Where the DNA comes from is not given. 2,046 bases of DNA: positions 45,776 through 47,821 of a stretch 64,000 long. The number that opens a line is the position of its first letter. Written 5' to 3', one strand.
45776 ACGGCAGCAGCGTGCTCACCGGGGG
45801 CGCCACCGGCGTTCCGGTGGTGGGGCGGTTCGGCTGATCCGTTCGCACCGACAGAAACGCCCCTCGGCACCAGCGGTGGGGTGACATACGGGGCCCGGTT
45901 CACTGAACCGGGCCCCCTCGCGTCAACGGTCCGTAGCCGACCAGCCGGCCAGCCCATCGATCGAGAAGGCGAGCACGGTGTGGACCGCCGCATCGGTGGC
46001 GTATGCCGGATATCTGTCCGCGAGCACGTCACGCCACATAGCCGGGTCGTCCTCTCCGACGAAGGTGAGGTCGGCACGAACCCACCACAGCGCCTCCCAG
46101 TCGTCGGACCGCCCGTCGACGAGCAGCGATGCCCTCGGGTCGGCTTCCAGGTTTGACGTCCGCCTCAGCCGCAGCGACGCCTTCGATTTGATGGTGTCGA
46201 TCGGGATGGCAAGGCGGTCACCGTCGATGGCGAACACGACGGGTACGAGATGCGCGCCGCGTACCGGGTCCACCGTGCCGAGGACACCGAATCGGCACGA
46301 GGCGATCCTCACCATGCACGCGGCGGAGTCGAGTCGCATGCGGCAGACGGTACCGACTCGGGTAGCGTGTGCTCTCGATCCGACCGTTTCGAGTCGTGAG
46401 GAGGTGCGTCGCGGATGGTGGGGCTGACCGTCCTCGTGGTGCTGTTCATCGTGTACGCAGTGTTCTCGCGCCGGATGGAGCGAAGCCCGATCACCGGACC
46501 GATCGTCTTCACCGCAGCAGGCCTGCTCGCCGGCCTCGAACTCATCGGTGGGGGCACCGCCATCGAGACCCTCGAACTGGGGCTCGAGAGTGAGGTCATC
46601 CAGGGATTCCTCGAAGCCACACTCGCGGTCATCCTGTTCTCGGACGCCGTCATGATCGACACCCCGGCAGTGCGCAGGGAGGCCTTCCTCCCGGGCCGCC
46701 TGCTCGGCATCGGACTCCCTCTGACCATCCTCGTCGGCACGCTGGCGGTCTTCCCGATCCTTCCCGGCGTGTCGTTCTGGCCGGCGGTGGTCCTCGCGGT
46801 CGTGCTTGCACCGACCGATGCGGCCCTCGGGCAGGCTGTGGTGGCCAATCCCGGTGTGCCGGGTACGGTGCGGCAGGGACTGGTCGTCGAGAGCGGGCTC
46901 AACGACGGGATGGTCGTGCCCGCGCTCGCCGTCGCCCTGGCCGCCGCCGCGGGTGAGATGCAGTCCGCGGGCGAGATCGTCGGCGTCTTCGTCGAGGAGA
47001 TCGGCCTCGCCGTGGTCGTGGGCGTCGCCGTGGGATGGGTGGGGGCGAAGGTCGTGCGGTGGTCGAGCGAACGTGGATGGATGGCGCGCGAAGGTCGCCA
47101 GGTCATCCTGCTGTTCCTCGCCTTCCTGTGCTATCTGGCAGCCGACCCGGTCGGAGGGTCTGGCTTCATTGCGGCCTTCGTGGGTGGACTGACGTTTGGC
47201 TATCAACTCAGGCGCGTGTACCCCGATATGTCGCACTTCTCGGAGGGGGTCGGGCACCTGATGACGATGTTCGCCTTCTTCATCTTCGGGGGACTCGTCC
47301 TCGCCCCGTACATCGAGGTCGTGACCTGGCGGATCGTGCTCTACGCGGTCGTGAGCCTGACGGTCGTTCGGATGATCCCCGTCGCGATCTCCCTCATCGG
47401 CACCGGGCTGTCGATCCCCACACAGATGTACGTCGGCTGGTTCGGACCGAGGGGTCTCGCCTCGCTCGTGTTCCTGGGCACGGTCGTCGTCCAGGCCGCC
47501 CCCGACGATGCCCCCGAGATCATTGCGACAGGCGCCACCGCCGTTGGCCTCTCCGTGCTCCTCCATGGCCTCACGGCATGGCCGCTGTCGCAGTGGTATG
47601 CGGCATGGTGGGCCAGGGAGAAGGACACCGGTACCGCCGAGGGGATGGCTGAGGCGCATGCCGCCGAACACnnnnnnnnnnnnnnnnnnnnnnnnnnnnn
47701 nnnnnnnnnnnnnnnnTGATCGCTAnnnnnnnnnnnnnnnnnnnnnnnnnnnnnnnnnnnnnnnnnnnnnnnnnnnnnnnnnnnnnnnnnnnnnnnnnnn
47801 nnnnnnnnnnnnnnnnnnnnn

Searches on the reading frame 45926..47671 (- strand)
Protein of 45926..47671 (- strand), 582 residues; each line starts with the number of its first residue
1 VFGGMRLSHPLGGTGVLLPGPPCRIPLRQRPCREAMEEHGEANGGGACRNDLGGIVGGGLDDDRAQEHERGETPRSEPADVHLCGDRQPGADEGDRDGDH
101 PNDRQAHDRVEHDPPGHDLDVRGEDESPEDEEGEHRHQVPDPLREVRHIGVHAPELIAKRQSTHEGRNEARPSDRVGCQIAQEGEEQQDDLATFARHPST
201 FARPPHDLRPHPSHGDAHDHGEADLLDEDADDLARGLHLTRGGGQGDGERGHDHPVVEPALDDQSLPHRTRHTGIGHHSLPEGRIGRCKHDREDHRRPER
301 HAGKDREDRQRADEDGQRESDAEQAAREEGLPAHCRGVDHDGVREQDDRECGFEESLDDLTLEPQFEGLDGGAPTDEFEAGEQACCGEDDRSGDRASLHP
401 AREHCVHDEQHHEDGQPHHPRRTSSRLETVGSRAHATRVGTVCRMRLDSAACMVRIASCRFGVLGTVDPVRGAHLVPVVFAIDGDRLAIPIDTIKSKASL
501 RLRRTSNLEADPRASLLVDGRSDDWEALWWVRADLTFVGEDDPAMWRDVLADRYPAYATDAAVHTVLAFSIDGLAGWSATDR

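Call 85: search_protein_families(library=pfam, proteins=[window:45926-47671:-], max_evalue=0.001)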
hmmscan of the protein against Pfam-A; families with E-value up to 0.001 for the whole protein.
window:45926-47671:- (582 aa): 1 family
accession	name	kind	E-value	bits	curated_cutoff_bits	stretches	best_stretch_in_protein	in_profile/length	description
PF01243.27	PNPOx_N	-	4.6e-06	27.5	28.1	1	456-554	9-93/120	Pyridoxamine 5'-phosphate oxidase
